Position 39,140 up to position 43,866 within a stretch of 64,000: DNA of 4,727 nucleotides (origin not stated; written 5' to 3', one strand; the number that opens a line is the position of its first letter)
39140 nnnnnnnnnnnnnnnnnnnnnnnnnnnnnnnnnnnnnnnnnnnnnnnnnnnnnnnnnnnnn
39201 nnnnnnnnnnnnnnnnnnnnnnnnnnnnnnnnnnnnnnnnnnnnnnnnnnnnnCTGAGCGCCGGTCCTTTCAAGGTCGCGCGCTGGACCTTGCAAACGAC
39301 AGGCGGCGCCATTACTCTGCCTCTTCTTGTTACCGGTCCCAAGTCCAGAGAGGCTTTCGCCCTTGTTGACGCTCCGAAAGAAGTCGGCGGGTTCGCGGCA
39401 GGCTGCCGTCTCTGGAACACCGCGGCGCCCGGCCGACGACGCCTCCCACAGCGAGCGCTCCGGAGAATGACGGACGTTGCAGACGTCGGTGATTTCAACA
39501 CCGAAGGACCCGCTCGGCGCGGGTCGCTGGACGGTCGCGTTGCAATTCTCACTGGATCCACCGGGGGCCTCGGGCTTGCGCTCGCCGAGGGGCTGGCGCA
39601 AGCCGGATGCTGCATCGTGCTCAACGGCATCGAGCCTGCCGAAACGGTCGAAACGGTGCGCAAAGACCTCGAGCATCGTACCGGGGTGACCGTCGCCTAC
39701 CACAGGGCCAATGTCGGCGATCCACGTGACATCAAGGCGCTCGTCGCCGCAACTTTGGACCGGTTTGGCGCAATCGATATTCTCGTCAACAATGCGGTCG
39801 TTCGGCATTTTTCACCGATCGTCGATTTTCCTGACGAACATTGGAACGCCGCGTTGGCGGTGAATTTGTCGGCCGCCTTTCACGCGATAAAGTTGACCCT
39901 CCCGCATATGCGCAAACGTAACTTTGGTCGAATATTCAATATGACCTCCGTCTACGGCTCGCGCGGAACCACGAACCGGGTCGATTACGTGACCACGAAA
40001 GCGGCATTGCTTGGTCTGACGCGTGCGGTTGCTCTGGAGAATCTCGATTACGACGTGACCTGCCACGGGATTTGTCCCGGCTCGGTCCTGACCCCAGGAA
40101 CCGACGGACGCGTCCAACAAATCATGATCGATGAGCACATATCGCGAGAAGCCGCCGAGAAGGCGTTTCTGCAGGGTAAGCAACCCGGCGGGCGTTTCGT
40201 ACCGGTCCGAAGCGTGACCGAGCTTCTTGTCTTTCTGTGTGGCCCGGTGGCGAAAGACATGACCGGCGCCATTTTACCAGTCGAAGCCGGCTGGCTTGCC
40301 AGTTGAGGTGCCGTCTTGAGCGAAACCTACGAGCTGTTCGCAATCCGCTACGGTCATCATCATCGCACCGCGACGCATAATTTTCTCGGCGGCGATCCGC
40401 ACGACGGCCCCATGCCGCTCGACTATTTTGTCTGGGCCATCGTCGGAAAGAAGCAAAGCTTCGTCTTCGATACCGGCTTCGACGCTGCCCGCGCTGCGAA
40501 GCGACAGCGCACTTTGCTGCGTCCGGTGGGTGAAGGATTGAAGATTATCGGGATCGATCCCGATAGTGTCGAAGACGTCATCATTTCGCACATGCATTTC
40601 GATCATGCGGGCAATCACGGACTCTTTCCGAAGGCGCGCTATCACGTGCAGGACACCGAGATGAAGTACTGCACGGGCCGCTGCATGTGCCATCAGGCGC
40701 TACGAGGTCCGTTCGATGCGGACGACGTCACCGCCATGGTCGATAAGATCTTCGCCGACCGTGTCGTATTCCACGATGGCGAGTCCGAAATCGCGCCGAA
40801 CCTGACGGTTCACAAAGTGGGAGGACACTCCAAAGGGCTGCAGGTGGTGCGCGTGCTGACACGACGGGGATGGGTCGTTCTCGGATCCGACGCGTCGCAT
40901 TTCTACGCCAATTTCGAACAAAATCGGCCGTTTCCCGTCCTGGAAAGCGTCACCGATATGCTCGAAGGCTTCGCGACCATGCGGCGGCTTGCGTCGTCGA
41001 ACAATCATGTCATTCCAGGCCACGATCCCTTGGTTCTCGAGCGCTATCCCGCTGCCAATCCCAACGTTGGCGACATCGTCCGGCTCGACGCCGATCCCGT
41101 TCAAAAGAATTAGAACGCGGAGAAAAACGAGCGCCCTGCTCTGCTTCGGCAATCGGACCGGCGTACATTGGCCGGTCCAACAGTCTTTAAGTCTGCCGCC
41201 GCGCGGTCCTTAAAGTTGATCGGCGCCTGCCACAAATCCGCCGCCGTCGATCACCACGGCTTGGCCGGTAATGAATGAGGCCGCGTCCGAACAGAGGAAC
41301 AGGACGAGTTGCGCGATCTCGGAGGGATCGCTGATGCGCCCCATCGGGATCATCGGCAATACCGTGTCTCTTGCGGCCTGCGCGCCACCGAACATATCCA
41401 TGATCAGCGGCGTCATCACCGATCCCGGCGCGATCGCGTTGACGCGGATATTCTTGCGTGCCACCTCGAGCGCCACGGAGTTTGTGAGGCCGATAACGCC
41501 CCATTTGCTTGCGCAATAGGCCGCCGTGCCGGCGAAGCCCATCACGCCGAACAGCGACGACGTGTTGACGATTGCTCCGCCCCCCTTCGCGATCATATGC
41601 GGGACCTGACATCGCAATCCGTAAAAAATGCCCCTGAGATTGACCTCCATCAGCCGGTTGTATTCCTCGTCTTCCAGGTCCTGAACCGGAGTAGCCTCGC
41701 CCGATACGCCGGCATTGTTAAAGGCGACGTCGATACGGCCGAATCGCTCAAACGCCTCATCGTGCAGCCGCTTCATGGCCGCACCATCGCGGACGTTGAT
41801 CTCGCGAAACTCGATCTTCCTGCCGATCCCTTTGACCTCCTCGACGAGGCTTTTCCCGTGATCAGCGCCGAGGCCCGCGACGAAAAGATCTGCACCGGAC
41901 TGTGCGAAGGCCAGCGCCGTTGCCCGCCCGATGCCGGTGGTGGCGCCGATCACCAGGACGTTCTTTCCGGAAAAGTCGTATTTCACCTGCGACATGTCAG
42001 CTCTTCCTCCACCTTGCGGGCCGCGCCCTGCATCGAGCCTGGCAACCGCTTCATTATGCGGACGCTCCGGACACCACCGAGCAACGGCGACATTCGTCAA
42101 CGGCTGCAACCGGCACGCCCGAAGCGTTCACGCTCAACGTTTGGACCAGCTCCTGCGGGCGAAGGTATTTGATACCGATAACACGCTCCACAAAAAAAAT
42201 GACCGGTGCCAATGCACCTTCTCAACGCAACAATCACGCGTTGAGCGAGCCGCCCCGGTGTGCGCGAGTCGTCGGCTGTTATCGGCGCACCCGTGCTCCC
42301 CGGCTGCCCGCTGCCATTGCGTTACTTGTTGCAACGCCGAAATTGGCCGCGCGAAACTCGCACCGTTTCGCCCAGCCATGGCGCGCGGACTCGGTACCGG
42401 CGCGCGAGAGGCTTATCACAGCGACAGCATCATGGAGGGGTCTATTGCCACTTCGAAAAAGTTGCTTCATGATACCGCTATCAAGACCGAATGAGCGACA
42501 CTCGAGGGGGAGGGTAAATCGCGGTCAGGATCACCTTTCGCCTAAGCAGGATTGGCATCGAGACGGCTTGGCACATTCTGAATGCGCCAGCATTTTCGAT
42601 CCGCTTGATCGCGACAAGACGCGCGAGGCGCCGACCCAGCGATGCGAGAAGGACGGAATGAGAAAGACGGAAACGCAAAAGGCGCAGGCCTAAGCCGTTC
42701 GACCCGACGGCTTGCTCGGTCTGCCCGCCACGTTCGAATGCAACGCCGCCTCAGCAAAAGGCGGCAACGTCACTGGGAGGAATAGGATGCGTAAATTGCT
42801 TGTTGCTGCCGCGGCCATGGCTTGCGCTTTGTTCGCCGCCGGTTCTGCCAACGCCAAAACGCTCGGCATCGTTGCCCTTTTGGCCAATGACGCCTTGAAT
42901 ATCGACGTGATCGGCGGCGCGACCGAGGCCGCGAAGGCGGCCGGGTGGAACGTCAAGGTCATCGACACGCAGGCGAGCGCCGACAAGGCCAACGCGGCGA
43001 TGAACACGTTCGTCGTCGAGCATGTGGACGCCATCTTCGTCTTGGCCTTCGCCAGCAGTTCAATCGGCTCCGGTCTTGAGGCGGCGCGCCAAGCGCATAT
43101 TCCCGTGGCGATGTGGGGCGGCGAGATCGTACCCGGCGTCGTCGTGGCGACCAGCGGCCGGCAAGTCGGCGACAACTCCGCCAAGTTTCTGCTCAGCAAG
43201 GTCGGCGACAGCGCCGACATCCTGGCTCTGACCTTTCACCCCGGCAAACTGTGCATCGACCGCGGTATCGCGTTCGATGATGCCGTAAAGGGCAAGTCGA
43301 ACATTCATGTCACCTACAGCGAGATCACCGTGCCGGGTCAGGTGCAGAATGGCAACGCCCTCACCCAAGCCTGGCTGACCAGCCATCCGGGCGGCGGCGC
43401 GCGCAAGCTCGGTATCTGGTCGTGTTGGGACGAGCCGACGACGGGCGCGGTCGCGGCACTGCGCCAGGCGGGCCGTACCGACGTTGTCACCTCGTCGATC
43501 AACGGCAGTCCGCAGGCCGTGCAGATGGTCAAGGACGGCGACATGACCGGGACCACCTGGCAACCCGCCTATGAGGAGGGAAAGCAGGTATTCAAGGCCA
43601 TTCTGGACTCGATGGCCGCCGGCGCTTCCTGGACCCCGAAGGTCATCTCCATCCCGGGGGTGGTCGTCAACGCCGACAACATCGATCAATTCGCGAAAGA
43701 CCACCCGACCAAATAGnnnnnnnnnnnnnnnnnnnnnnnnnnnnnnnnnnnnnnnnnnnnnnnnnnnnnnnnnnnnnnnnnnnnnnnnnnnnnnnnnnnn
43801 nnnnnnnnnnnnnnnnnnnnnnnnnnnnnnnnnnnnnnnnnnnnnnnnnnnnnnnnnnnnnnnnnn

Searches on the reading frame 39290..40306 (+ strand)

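Call 82: search_protein_families(library=pfam, proteins=[window:39290-40306:+], max_evalue=0.00001)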
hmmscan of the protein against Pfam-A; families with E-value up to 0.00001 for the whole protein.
window:39290-40306:+ (338 aa): 3 families
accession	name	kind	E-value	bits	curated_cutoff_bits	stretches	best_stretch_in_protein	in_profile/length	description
PF00106.31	adh_short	-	1.3e-43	149.2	26.6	1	84-272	2-188/195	short chain dehydrogenase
PF13561.12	adh_short_C2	-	2.3e-40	139.1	27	1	92-335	6-235/236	Enoyl-(Acyl carrier protein) reductase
PF08659.16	KR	-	1.1e-12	48.7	22.6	1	86-244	4-160/180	KR domain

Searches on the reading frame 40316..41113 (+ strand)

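Call 82: search_protein_families(library=pfam, proteins=[window:40316-41113:+], max_evalue=0.00001)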
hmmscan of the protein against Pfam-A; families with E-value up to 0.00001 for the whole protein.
window:40316-41113:+ (265 aa): 1 family
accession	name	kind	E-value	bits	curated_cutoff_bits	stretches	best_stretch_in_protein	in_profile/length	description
PF00753.33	Lactamase_B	-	8.1e-16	59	22.7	1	38-197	7-154/196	Metallo-beta-lactamase superfamily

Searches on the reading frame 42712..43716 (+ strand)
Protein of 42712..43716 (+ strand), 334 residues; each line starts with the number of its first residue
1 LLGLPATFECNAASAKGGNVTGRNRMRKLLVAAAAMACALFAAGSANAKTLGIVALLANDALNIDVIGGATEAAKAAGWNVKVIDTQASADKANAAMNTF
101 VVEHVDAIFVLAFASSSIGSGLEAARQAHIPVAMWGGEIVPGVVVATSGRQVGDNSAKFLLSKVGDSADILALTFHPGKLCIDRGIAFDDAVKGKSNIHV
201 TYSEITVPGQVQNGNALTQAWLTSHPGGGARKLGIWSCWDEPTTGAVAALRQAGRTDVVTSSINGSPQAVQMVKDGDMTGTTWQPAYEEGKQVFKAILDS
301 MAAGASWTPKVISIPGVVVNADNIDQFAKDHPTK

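Call 82: search_protein_families(library=pfam, proteins=[window:42712-43716:+], max_evalue=0.00001)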
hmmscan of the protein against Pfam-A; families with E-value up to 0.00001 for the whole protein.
window:42712-43716:+ (334 aa): 1 family
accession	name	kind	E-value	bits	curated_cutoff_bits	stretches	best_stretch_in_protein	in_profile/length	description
PF13407.12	Peripla_BP_4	-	3.4e-29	102.6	35.1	1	65-299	15-252/258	Periplasmic binding protein domain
